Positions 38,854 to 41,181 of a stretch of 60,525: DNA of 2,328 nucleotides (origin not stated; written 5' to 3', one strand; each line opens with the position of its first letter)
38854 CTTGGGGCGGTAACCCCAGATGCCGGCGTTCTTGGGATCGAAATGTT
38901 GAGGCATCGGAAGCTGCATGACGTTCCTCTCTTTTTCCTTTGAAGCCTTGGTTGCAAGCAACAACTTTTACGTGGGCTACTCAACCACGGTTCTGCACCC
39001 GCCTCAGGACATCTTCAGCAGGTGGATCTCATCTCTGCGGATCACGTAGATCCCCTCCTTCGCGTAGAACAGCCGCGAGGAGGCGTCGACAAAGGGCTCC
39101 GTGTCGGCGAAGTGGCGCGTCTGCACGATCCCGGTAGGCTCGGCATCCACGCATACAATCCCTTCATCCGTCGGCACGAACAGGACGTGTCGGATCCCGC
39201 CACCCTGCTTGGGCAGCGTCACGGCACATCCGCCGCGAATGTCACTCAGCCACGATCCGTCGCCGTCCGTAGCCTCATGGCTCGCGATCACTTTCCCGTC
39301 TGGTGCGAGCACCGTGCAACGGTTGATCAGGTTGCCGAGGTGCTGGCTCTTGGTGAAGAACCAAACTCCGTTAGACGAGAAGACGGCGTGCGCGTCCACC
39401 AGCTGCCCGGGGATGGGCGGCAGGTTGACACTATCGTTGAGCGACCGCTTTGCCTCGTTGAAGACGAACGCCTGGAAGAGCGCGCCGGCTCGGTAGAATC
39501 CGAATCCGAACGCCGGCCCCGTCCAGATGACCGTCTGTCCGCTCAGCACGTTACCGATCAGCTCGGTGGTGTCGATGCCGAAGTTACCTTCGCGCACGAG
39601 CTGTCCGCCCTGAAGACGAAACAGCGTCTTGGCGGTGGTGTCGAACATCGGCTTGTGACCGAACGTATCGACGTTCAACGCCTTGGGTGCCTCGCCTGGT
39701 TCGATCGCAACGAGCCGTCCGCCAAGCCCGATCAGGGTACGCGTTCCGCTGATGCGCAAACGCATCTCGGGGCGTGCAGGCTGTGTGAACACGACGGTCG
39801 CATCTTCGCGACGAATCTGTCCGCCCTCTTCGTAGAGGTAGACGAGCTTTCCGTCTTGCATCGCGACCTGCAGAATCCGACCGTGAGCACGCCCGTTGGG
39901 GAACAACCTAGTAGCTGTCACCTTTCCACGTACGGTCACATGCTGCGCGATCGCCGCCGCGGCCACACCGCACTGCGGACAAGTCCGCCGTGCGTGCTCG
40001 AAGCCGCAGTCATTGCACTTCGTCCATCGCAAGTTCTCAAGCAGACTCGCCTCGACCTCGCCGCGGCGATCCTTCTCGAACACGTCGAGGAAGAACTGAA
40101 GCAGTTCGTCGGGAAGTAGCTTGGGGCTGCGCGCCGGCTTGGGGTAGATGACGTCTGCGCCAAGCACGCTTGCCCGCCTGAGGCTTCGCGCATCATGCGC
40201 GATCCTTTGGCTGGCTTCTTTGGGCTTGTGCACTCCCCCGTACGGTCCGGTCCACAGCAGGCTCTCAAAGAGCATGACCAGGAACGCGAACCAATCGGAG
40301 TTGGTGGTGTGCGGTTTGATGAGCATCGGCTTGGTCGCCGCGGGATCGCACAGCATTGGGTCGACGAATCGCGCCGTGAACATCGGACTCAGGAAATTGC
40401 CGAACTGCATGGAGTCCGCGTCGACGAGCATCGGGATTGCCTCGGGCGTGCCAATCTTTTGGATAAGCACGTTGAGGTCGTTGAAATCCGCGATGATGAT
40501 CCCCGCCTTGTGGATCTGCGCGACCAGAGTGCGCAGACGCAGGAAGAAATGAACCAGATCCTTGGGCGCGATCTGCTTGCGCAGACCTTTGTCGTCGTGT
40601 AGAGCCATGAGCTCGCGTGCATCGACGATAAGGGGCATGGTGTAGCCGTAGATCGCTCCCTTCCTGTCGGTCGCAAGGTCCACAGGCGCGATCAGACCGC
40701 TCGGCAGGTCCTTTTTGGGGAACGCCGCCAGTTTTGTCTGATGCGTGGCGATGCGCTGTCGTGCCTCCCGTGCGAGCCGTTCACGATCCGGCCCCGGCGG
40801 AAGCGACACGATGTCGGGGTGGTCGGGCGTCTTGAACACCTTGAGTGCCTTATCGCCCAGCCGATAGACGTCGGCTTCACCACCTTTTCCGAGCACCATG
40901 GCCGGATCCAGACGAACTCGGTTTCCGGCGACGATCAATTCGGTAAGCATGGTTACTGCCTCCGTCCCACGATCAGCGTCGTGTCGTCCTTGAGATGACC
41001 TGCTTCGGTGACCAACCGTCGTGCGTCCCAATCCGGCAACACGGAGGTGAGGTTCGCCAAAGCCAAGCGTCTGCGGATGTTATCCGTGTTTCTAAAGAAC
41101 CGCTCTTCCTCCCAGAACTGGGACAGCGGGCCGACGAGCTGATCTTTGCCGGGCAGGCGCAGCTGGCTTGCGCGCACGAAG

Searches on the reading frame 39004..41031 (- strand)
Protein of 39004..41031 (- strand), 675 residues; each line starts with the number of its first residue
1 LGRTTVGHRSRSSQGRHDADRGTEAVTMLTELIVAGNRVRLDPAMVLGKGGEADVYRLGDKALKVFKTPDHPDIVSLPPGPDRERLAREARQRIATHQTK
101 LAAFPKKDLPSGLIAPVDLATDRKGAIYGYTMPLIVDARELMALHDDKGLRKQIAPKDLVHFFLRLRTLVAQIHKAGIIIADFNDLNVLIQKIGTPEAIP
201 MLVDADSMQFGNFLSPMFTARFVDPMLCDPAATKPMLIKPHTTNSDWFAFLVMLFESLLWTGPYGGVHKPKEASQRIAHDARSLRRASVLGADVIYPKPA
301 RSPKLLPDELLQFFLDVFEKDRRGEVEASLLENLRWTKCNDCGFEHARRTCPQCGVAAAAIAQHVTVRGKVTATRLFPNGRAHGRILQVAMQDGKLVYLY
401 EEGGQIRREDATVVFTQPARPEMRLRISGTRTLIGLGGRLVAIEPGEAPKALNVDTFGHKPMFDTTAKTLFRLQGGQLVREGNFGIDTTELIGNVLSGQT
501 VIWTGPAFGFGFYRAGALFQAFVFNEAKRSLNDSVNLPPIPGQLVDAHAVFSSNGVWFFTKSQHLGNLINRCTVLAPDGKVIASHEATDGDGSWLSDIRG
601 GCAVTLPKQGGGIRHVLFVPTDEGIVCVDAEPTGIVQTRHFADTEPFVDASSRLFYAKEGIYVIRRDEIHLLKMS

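Call 8: search_protein_families(library=pfam, proteins=[window:39004-41031:-])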
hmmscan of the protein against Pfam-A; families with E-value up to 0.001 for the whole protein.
window:39004-41031:- (675 aa): 0 families

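Call 13: find_homologous_proteins(query=window:39004-40950:-)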
Query window:39004-40950:- (648 aa): 1128 proteins with E <= 0.001 among 8000 candidates; the best 120 are listed.
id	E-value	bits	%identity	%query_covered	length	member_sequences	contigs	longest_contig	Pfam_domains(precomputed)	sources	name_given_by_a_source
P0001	0.0e+0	1493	100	100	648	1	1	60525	-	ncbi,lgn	-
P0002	8.2e-294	994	66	100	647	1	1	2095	-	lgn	-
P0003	4.8e-291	985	65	100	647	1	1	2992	-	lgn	-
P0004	1.3e-273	927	64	100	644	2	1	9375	-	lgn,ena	-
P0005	7.9e-267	905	63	100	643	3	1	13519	-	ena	-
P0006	1.0e-260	885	62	100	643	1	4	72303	-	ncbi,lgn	-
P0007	1.8e-257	874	60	100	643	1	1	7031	-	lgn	-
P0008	9.9e-253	858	58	100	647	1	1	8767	-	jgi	jgi:hypothetical protein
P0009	1.2e-252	858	59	100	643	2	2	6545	-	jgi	-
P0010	2.7e-252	857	59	100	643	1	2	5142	-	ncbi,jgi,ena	-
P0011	8.3e-200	683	49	100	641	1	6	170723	-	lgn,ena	-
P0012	3.9e-195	668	49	100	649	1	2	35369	-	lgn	-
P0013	2.5e-193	662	49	100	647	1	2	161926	-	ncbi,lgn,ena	-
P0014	6.7e-193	661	65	67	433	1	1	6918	-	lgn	-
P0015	2.7e-192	659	49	100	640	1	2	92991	-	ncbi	-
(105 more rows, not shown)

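Call 15: find_encoding_contigs(protein=P0006, flank=10000, max_places=4)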
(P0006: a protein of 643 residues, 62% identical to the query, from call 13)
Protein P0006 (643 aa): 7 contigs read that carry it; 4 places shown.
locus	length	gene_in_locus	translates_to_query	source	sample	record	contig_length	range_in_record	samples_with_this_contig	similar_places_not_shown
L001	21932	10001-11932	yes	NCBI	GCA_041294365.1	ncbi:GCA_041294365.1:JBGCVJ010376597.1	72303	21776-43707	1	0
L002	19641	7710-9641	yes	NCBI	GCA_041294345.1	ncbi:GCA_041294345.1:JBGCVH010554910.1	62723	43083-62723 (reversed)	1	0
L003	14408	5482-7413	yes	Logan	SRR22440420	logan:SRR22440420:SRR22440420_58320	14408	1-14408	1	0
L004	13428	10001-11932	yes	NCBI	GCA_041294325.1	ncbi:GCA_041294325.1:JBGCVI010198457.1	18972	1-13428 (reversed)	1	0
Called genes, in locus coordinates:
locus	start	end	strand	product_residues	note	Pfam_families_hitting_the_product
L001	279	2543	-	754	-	PF02463:SMC_N, PF13175:AAA_15, PF13476:AAA_23, PF00005:ABC_tran (faint), PF13304:AAA_21 (weak)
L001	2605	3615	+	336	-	PF01368:DHH, PF02272:DHHA1 (weak)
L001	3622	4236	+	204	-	PF00574:CLP_protease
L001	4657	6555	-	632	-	PF12229:PG_binding_4 (weak), PF04294:VanW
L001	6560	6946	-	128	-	PF00011:HSP20, PF17886:ArsA_HSP20 (faint)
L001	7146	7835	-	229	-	-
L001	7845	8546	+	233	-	PF00677:Lum_binding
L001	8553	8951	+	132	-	PF00885:DMRL_synthase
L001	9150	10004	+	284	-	PF13672:PP2C_2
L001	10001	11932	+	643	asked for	-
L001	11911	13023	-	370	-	-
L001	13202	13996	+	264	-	-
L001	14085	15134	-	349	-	PF01594:AI-2E_transport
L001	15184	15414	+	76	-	-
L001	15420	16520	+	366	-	-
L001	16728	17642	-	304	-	PF04258:Peptidase_A22B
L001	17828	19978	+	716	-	PF00270:DEAD, PF00271:Helicase_C, PF16124:RecQ_Zn_bind, PF09382:RQC, PF00570:HRDC, PF14493:HTH_40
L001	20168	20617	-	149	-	-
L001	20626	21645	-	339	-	PF01636:APH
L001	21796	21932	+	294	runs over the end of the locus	-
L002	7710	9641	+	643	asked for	-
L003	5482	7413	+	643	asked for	-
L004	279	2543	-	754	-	PF02463:SMC_N, PF13175:AAA_15, PF13476:AAA_23, PF00005:ABC_tran (faint), PF13304:AAA_21 (weak)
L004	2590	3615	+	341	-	PF01368:DHH, PF02272:DHHA1 (weak)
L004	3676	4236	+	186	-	PF00574:CLP_protease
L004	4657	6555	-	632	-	PF12229:PG_binding_4 (weak), PF04294:VanW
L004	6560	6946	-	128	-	PF00011:HSP20, PF17886:ArsA_HSP20 (faint)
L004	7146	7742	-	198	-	PF18916:Lycopene_cyc (weak)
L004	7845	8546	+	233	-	PF00677:Lum_binding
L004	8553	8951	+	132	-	PF00885:DMRL_synthase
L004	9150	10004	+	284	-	PF13672:PP2C_2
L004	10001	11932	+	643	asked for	-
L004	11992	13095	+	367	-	-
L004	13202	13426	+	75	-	?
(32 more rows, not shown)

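Call 18: find_related_loci(query=A1, collection=genome_contigs, flank=10000)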
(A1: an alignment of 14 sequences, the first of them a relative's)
Query A1 (648 aa) in genome_contigs; peptide patterns used: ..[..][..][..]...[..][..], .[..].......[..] (x = any residue, [..] = any of these).
479 stretches matched a pattern; 337 encode a relative of the query (tblastn E <= 1e-3); the best 80 are kept; 80 distinct loci.
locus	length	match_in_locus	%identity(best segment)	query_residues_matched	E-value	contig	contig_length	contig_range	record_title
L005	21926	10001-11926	63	2-647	0e+0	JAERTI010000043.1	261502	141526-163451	MAG: Candidatus Uhrbacteria bacterium isolate BH28 c_000000008469, whole genome shotgun sequence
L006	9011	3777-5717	49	1-647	0e+0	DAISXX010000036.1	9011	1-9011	MAG TPA_asm: Patescibacteria group bacterium isolate CTOTU9708 NODE_826_length_9011_cov_6.535619, whole genome shotgun s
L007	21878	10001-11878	46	2-648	0e+0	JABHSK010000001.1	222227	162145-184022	MAG: Candidatus Parcubacteria bacterium isolate SI039_bin36 k141_2370119, whole genome shotgun sequence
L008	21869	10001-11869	46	4-648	0e+0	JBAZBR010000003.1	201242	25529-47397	MAG: Patescibacteria group bacterium isolate SO_2017_GW1_117 NODE_520_length_201242_cov_1.484703_OW334_2017, whole genom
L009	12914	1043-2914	47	1-648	0e+0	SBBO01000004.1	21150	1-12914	MAG: Planctomycetales bacterium isolate Bin_37_8 Hy_contig32950_partial_84600_105750, whole genome shotgun sequence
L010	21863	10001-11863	46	2-648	0e+0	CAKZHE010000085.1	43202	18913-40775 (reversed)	MAG TPA_asm: uncultured cyanobacterium isolate ERR2114811_bin.3_CONCOCT_v1.1_MAG genome assembly, contig: ERZ1034369.107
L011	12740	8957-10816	46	4-648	7e-180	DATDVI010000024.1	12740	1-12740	MAG TPA_asm: Candidatus Andersenbacteria bacterium isolate SMAG_U8080 k141_608695, whole genome shotgun sequence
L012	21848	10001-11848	47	4-647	2e-178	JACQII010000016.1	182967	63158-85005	MAG: Candidatus Aenigmatarchaeota archaeon isolate NC_groundwater_1121_Ag_S-0.1um_63_48 S_p1_S3_coassembly_k141_2249097,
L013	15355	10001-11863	45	2-647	4e-176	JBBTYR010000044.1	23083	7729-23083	MAG: Patescibacteria group bacterium isolate H41-bin042_1 H41_bin042_1_000000000044, whole genome shotgun sequence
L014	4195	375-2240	47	4-647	0e+0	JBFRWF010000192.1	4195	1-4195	MAG: Xenococcaceae cyanobacterium isolate 08_in_wi_poop_bin.1 08InWiPooB1_c_000001040286, whole genome shotgun sequence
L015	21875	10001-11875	47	1-648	9e-176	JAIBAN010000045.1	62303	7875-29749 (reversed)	MAG: Blastocatellia bacterium isolate SSF51 NODE_8377_length_62303_cov_8.764041, whole genome shotgun sequence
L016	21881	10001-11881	46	1-647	4e-174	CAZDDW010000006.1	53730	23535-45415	MAG TPA_asm: uncultured Gammaproteobacteria bacterium isolate SRP200020_co1_303 genome assembly, contig: NODE_762_length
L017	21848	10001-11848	44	4-648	3e-174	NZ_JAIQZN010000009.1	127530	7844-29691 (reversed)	Argonema antarcticum A004/B2 NODE_31_length_127530_cov_13.291904, whole genome shotgun sequence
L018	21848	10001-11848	45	4-648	7e-174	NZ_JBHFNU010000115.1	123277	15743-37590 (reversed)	Aerosakkonema sp. BLCC-F183 bin1.fa-115, whole genome shotgun sequence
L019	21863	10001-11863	48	5-648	1e-173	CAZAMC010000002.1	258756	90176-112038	MAG TPA_asm: uncultured Gammaproteobacteria bacterium isolate SRP173033_co2_64 genome assembly, contig: NODE_8_length_25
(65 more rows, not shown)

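Call 41: search_protein_families(library=pfam, proteins=[L004:11992-13095:+, L001:13202-13996:+, window:39004-40950:-], max_evalue=1)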
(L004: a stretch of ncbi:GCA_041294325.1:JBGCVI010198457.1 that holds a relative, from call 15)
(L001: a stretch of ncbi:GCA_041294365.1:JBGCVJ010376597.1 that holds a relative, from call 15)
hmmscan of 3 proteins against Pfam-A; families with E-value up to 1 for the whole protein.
L004:11992-13095:+ (367 aa): 0 families

L001:13202-13996:+ (264 aa): 1 family
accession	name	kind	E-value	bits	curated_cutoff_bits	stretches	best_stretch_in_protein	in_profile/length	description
PF20155.4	TMP_3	-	0.064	13.4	41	0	200-258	49-104/192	Tape measure protein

window:39004-40950:- (648 aa): 7 families
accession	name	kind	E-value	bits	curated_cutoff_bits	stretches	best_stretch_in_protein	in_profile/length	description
PF00069.31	Pkinase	-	0.0083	16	31.7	1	123-294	91-247/263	Protein kinase domain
PF24999.1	LAMB4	-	0.016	15.5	27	1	131-167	9-45/66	Laminin subunit beta-4-like domain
PF10707.15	YrbL-PhoP_reg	-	0.037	14.1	31.5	1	14-177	3-151/185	PhoP regulatory network protein YrbL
PF01155.25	HypA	-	0.046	14.2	28.9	1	282-334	42-99/112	Hydrogenase/urease nickel incorporation, metallochaperone, hypA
PF24844.1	PolC_DP2_central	-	0.13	11.6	24.3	1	306-340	332-366/372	DNA polymerase II large subunit DP2, central domain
PF12172.15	zf-ChsH2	-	0.23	11.7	23.2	1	307-330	9-34/37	ChsH2, rubredoxin-like zinc ribbon domain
PF21349.2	RUBY_RBDX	-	0.74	9.8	26.5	0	311-331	2-26/30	Rubrerythrin, rubredoxin-like domain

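Call 42: search_protein_families(library=padloc, proteins=[L004:11992-13095:+, L001:13202-13996:+, window:39004-40950:-], max_evalue=0.01)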
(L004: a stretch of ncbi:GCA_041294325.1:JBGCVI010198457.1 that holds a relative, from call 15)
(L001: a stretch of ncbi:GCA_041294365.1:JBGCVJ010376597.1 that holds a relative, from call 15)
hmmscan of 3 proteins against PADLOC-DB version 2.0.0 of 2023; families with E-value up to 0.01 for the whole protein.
L004:11992-13095:+ (367 aa): 0 families

L001:13202-13996:+ (264 aa): 0 families

window:39004-40950:- (648 aa): 1 family
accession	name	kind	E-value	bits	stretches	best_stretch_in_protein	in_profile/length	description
PDLC04047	PD-T4-6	-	6.2e-05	20.2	1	125-249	106-224/327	-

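Call 48: search_solved_structures(query=A1, max_evalue=1)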
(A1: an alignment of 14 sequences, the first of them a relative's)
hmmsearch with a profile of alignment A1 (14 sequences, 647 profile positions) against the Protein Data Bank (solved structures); distinct sequences matched with E-value up to 1: 26.
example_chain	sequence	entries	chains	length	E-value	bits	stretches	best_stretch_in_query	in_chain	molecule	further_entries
4gyg_A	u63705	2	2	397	0.0067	17.9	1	122-173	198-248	Rio2 kinase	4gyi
6eml_r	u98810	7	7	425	0.019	16.4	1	119-172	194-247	Serine/threonine-protein kinase RIO2 | non-specific serine/threonine protein kinase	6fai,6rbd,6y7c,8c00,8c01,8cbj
5wt1_A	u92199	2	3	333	0.07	14.5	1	337-439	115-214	tRNA (guanine(37)-N1)-methyltransferase Trm5a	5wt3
5hji_A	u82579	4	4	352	0.071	14.5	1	337-439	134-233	tRNA (guanine(37)-N1)-methyltransferase Trm5a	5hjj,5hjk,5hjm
6g76_A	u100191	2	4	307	0.09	14.2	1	137-240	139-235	Ribosomal protein S6 kinase alpha-6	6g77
6g78_A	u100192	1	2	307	0.12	13.7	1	138-240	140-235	Ribosomal protein S6 kinase alpha-6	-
5cek_A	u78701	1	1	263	0.16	13.4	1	99-156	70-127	Tribbles homolog 1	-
3ubd_A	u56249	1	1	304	0.17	13.2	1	144-240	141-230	Ribosomal protein S6 kinase alpha-3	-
4el9_A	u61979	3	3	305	0.17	13.2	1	144-240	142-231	Ribosomal protein S6 kinase alpha-3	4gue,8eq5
7opo_A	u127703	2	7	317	0.19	13.1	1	144-240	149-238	Ribosomal protein S6 kinase alpha-3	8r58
8xfy_A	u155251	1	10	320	0.19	13.1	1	144-240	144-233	Ribosomal protein S6 kinase alpha-3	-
5cem_A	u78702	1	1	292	0.19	13.1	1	99-156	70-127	Tribbles homolog 1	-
6dc0_A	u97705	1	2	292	0.19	13.1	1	99-156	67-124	Tribbles homolog 1,CCAAT/enhancer-binding protein alpha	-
4nus_A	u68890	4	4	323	0.2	13.1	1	144-240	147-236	Ribosomal protein S6 kinase alpha-3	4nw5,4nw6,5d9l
3g51_A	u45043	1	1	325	0.2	13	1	144-240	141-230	Ribosomal protein S6 kinase alpha-3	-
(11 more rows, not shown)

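Call 58: find_encoding_contigs(protein=P0005, flank=10000, max_places=1)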
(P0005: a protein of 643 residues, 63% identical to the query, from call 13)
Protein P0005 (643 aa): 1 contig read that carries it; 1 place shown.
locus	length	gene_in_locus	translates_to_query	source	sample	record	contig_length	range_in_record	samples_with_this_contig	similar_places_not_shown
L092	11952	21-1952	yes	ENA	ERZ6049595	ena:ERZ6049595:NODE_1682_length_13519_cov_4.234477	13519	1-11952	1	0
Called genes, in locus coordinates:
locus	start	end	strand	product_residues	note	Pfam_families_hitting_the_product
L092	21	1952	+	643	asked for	-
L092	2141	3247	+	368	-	-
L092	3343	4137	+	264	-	-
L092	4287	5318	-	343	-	PF01594:AI-2E_transport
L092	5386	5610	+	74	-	-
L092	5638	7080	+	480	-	-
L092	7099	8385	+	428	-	-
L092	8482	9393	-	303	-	PF04258:Peptidase_A22B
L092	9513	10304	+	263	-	PF03476:MOSC_N, PF03473:MOSC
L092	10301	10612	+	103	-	-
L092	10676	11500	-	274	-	PF01435:Peptidase_M48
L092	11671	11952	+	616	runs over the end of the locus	?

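Call 60: predict_structure(alignment_id=A4)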
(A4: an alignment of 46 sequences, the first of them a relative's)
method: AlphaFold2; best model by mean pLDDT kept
length: 648 residues; sequences in the alignment: 46
mean_pLDDT: 90.9   pTM: 0.77
mean pLDDT of the five models: 90.9, 90.5, 90.2, 89.3, 89.0
residues with pLDDT >= 90: 457; 70-90: 170; 50-70: 16; < 50: 5
segments of 3 or more residues with pLDDT < 50: 330-334
pLDDT, mean of each block of 10 residues (from residue 1): 91 91 90 96 92 93 95 95 96 97 94 75 75 94 98 92 89 94 93 94 94 97 95 91 89 92 90 87 95 94 92 83 75 63 91 85 93 93 93 91 95 95 95 93 95 92 94 93 88 91 92 88 94 89 94 95 80 85 91 91 93 91 91 93 92
secondary structure, 60 per line:
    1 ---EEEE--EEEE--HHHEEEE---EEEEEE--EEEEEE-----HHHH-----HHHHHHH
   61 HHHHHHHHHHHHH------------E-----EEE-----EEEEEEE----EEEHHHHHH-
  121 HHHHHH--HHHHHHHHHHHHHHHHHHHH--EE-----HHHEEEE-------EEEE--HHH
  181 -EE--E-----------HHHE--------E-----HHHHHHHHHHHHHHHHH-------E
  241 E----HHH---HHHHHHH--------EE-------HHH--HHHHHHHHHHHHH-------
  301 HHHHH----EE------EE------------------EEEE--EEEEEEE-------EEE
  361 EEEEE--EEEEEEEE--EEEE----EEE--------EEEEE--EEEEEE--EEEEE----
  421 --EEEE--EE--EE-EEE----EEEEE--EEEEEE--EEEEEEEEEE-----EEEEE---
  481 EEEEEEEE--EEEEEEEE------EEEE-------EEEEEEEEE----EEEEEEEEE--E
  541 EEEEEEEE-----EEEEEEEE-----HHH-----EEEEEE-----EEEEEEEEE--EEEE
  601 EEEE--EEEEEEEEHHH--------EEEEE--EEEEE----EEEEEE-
elements in order: E4-7 E10-13 E19-22 E26-31 E34-39 H45-48 H54-73 E92-94 E100-106 E111-113 H114-119 H121-126 H129-148 E161-164 E172-175 H216-232 H252-258 H281-293 H301-305 E338-341 E344-350 E358-365 E368-375 E378-381 E386-388 E397-401 E404-409 E412-416 E423-426 E436-438 E443-447 E450-455 E458-467 E473-477 E481-488 E491-498 E505-508 E516-524 E529-537 E540-548 E554-561 E575-580 E586-594 E597-604 E607-614 E626-630 E633-637 E642-647

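Call 63: fold_search(model_id=the predicted structure, library=pdb)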
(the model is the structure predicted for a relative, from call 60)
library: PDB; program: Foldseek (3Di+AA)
matches with E <= 10: 1965; with E <= 0.001: 1672
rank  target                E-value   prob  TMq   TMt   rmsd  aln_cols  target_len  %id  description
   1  4wnp_A                3.6e-08  1.00  0.30  0.63   5.9       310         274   12  Structure of ULK1 bound to a potent inhibitor (released 2015-01-14)
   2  6qas_A                5.3e-08  1.00  0.29  0.62   6.1       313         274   12  Crystal structure of ULK1 in complexed with PF-03814735 (released 2019-02-27)
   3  8p5g_B                5.6e-08  1.00  0.29  0.64   6.1       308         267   13  Kinase domain of wild type human ULK1 in complex with compound CCT241533 (released 2024-06-05)
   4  6vzk                  6.8e-08  1.00  0.27  0.60   6.9       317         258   17  Crystal structure of human CaMKII-alpha (CAMK2A)kinase domain (released 2020-04-22)
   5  6x5g_A                1.0e-07  1.00  0.29  0.61   5.8       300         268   16  Cocrystal structure of human CaMKII-alpha (CAMK2A)kinase domain and LRRC7 inhibitory domain (released 2020-12-23)
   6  3kk8                  1.6e-07  1.00  0.28  0.56   6.5       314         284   16  CaMKII Substrate Complex A (released 2010-02-09)
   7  7f3g_A                1.9e-07  1.00  0.29  0.61   6.1       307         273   14  Crystal structure of DCLK1 kinase domain in complex with ruxolitinib (released 2021-08-18)
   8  6kyr_B                1.9e-07  1.00  0.29  0.55   6.1       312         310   15  Crystal structure of DCLK1 mutant (P675L) Autoinhibited Kinase Domain (released 2020-09-23)
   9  2hk5                  2.3e-07  1.00  0.28  0.61   6.4       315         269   15  Hck Kinase in Complex with Lck targetted Inhibitor PG-1009247 (released 2006-09-05)
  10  6x5q_A                2.4e-07  1.00  0.29  0.62   6.4       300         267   16  Cocrystal structure of human CaMKII-alpha (CAMK2A)kinase domain and GluA1 (released 2020-12-23)
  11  5t5t_A                2.4e-07  1.00  0.28  0.46  24.8       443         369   11  AMPK bound to allosteric activator (released 2017-03-29)
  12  3kl8_G                2.5e-07  1.00  0.25  0.53   7.2       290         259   16  CaMKIINtide Inhibitor Complex (released 2010-02-09)
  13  5ci7                  2.9e-07  1.00  0.28  0.58   6.3       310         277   12  Structure of ULK1 bound to a selective inhibitor (released 2015-08-26)
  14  4euu_A                3.0e-07  1.00  0.26  0.50   5.7       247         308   15  Structure of BX-795 Complexed with Human TBK1 Kinase Domain Phosphorylated on Ser172 (released 2012-05-23)
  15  1phk                  3.2e-07  1.00  0.30  0.63   5.8       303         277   14  TWO STRUCTURES OF THE CATALYTIC DOMAIN OF PHOSPHORYLASE, KINASE: AN ACTIVE PROTEIN KINASE COMPLEXED WITH NUCLEOTIDE, SUB (released 1996-08-17)
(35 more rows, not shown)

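Call 66: search_dna_similar(query=window:39004-40950:-, collection=plasmids, mode=protein, max_rows=25)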
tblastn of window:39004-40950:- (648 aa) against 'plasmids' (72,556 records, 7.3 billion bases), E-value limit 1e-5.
Records with a match: 11; places in all: 11; records where one place covers at least 80% of the query: 0.
Best place of each record, by identity: <60% 11.
By first word of the organism name: Rhizobium 4; Variovorax 3; Sphingomonas 2; Sphingobium 1; Deinococcus 1.
By predicted mobility (MOB-suite, as given by PLSDB): conjugative 6; non-mobilizable 5.
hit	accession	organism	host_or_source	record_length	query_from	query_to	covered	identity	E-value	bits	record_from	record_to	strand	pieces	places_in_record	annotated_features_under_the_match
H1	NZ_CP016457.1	Sphingobium sp. RAC03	Microbial isolate,Algal phycosphere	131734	20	330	48%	25.5%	5e-8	64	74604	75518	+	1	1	topoisomerase DNA-binding C4 zinc finger domain-containing protein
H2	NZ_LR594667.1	Variovorax sp. SRS16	linuron-contaminated soil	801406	20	307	44%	25.5%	2e-10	72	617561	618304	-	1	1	hypothetical protein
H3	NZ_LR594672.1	Variovorax sp. PBL-E5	linuron-contaminated soil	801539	20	307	44%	25.5%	2e-10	72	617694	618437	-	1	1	hypothetical protein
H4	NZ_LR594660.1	Variovorax sp. PBL-H6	linuron-contaminated soil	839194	20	307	44%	25.5%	2e-10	72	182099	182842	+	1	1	hypothetical protein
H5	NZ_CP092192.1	Deinococcus sp. KNUC1210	Setaria viridis,cell ...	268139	2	241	37%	28.7%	3e-6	59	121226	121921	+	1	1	hypothetical protein | PP2C family serine/threonine-protein phosphatase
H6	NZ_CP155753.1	Sphingomonas parapaucimobilis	Chinese cabbage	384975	3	245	38%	26.4%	2e-9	69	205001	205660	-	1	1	topoisomerase DNA-binding C4 zinc finger domain-containing protein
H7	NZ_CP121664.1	Rhizobium sp. CB3090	Gliricidia sp.,cell culture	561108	2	241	37%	26.0%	1e-8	66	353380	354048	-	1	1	protein kinase domain-containing protein | PP2C family serine/threonine-protein phosphatase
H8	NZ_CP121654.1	Rhizobium sp. CB3171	Calliandra calothyrsus,cell culture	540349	2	241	37%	25.6%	6e-8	64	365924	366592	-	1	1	protein kinase domain-containing protein | PP2C family serine/threonine-protein phosphatase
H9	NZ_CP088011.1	Rhizobium sp. T136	Melilotus albus,Cell culture,root nodule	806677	6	241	36%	26.0%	9e-7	60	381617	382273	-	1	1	hypothetical protein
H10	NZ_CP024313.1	Rhizobium sp. NXC24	Phaseolus vulgaris,cell culture,plant ...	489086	2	241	37%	25.2%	3e-7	62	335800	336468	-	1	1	protein kinase domain-containing protein | PP2C family serine/threonine-protein phosphatase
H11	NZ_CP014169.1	Sphingomonas panacis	Panax ginseng,bacterial cell,Panax ...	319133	20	183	25%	29.1%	9e-8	64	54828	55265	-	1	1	topoisomerase DNA-binding C4 zinc finger domain-containing protein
